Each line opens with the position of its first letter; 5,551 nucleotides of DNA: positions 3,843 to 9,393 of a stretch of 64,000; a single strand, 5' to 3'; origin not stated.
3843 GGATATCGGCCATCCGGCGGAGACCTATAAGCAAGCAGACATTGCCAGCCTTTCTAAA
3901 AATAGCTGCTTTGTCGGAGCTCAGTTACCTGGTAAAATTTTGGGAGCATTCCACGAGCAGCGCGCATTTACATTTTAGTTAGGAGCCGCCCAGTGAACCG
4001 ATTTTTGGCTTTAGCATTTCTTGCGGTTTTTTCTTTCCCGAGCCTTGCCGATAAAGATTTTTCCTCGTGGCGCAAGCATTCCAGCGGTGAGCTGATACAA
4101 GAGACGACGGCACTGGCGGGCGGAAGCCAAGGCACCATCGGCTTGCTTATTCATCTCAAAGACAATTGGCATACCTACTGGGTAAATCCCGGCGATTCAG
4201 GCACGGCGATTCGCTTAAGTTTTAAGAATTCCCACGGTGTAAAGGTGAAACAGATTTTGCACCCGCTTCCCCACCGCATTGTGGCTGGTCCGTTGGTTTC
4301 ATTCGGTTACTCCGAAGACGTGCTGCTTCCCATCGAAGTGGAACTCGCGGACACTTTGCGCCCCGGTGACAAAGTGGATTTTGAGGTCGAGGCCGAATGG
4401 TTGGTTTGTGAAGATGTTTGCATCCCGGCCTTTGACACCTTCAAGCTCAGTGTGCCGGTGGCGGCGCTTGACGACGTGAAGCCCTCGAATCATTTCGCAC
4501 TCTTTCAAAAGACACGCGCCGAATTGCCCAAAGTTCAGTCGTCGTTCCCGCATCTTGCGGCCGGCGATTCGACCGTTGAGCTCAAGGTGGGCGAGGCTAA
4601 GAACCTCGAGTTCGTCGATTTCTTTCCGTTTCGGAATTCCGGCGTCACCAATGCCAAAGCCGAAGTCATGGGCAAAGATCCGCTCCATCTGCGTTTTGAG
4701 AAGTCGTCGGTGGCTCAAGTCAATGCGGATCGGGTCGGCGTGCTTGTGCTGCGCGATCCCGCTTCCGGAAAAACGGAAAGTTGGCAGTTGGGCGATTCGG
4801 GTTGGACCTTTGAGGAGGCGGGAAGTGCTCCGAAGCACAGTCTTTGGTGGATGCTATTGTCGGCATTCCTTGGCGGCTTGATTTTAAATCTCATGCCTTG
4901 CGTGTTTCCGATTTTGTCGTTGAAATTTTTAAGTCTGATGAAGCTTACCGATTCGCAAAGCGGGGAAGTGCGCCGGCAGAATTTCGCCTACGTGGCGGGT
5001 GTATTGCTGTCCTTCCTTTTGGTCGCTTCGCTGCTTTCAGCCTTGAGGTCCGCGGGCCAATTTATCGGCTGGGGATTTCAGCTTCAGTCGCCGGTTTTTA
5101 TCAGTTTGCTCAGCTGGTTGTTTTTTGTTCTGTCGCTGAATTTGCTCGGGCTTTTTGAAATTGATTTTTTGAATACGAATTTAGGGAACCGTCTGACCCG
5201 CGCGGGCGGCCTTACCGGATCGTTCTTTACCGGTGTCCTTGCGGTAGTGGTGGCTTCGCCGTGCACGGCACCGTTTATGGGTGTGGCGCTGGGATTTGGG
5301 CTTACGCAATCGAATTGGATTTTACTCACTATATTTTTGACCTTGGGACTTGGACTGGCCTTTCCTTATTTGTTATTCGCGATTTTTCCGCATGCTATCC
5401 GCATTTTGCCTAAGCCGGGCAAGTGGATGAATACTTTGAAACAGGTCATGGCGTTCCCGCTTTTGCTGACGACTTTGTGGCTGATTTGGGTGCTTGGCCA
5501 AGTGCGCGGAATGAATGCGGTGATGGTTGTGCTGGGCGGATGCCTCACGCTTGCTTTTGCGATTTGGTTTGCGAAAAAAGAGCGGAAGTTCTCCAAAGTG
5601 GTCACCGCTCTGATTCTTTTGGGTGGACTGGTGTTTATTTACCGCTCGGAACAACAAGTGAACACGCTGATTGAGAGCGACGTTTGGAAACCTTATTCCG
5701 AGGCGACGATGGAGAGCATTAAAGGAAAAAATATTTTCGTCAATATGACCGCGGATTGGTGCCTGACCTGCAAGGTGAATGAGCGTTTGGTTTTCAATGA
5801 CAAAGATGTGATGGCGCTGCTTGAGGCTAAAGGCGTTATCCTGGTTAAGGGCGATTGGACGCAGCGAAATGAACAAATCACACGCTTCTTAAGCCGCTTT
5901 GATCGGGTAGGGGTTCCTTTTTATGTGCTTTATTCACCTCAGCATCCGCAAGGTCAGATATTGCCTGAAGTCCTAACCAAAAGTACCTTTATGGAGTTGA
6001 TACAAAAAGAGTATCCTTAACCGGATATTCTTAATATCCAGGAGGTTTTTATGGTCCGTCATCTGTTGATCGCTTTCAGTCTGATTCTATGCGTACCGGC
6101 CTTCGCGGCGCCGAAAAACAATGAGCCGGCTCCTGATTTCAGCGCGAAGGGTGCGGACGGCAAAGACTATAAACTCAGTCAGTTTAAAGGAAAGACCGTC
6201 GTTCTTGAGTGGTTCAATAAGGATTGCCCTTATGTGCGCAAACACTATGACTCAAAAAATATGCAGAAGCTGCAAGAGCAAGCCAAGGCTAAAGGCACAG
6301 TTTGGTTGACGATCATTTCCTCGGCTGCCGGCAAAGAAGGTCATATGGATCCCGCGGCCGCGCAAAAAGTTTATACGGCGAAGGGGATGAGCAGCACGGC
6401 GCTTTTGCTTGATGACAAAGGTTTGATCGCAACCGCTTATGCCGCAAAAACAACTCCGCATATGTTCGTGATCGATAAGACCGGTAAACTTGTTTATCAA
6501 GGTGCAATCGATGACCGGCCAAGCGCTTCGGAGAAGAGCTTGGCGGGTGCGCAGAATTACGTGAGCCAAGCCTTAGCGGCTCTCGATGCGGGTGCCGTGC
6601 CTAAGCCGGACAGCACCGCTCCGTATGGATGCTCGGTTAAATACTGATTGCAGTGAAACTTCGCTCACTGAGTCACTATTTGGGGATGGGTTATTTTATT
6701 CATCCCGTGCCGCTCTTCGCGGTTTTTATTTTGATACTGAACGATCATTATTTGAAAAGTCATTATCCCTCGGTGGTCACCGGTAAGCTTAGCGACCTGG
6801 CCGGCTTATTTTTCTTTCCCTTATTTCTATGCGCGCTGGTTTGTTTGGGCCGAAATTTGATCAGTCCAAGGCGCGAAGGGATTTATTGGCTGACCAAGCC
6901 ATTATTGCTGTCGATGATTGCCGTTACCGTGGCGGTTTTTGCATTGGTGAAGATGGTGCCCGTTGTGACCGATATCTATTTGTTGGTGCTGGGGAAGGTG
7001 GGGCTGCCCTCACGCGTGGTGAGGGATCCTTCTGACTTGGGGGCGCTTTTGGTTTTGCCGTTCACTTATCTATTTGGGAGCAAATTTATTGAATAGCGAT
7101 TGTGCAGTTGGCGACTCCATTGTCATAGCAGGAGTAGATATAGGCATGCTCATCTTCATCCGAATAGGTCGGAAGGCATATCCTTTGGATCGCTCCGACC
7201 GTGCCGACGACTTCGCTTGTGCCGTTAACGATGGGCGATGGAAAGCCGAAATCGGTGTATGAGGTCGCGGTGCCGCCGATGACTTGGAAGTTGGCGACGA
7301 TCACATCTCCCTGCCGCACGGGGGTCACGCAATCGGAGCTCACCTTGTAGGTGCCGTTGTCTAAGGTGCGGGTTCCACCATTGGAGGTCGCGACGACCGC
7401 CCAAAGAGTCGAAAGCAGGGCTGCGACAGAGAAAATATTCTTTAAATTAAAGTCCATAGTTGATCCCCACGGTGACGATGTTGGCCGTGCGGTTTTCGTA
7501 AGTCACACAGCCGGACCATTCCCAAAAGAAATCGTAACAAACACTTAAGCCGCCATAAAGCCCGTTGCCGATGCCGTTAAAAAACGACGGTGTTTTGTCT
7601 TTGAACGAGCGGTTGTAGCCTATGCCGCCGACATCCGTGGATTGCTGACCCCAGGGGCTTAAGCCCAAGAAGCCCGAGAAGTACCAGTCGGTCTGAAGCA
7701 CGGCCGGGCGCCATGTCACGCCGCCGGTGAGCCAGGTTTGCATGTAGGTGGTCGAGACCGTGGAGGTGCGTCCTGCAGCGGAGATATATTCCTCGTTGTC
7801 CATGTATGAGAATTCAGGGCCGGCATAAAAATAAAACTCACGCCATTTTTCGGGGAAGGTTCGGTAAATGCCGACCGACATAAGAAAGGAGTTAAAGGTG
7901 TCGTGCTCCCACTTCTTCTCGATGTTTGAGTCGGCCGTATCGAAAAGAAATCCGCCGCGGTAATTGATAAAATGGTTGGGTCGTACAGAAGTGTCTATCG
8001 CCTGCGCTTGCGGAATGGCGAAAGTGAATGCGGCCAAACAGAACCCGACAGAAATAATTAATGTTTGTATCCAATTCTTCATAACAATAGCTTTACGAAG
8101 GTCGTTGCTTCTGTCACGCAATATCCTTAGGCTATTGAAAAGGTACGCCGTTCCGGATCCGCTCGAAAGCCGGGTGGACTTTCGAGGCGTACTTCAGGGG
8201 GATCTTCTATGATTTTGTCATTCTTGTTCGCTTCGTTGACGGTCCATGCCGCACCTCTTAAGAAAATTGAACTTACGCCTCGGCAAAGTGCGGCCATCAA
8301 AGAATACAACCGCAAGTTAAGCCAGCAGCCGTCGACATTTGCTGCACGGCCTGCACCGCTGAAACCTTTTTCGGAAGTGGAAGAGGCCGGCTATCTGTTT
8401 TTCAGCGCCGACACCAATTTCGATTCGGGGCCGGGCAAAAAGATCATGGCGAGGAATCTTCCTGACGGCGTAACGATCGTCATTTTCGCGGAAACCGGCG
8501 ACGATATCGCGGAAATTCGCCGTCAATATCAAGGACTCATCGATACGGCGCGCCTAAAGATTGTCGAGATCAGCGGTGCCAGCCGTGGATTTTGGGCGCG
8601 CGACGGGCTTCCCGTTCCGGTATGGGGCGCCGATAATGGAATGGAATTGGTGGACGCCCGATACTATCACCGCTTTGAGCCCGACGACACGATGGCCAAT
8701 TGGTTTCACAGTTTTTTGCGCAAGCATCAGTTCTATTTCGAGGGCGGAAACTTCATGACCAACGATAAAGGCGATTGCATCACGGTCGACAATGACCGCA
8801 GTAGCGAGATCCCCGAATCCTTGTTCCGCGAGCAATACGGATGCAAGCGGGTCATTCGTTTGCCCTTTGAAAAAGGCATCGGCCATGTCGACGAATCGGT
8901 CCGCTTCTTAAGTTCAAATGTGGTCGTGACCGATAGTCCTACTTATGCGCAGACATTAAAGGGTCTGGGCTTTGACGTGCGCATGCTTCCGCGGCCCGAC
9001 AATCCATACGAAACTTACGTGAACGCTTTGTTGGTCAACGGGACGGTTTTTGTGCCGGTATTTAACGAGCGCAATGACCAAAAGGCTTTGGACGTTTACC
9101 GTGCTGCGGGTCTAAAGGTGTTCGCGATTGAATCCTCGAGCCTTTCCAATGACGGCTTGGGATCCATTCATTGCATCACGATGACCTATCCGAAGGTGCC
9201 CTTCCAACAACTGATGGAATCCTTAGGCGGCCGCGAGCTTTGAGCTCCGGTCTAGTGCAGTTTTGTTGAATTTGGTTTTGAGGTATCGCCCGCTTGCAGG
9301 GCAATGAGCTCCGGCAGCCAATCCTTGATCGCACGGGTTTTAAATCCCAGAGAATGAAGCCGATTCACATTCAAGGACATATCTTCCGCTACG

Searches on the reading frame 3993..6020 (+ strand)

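Call 62: search_protein_families(library=pfam, proteins=[window:3993-6020:+], max_evalue=0.00001)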
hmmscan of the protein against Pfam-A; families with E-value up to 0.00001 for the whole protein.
window:3993-6020:+ (675 aa): 3 families
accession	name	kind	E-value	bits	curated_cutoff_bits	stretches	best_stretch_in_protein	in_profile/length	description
PF02683.22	DsbD_TM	-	2.6e-21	76.4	27.1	1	285-498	2-215/219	Cytochrome C biogenesis protein transmembrane domain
PF13899.12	Thioredoxin_7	-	7.5e-18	64.9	27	1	577-649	16-83/83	Thioredoxin-like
PF11412.14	DsbD_N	-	6.4e-15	55.7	25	1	38-150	8-114/119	Thiol:disulfide interchange protein DsbD, N-terminal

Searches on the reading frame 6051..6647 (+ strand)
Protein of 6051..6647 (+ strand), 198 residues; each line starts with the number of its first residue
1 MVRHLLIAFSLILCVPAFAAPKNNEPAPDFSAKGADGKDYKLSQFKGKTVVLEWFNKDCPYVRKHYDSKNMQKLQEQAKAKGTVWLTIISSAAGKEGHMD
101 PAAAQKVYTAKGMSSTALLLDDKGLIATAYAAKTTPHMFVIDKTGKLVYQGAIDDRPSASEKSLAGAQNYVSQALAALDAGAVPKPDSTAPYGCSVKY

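Call 62: search_protein_families(library=pfam, proteins=[window:6051-6647:+], max_evalue=0.00001)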
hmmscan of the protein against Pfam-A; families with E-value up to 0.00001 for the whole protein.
window:6051-6647:+ (198 aa): 2 families
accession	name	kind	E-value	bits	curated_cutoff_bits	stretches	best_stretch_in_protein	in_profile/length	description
PF08534.16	Redoxin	-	4e-17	62.8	26.6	1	23-161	2-141/148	Redoxin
PF00578.27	AhpC-TSA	-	4.4e-17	62.6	26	1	25-149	3-123/124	AhpC/TSA family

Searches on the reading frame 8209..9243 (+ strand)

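Call 53: search_protein_families(library=pfam, proteins=[window:8209-9243:+], max_evalue=0.00001)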
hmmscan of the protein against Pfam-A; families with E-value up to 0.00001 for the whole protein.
window:8209-9243:+ (344 aa): 1 family
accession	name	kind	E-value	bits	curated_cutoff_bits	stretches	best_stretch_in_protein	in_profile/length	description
PF04371.20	PAD_porph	-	9e-21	74.9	25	1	89-328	47-321/321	Porphyromonas-type peptidyl-arginine deiminase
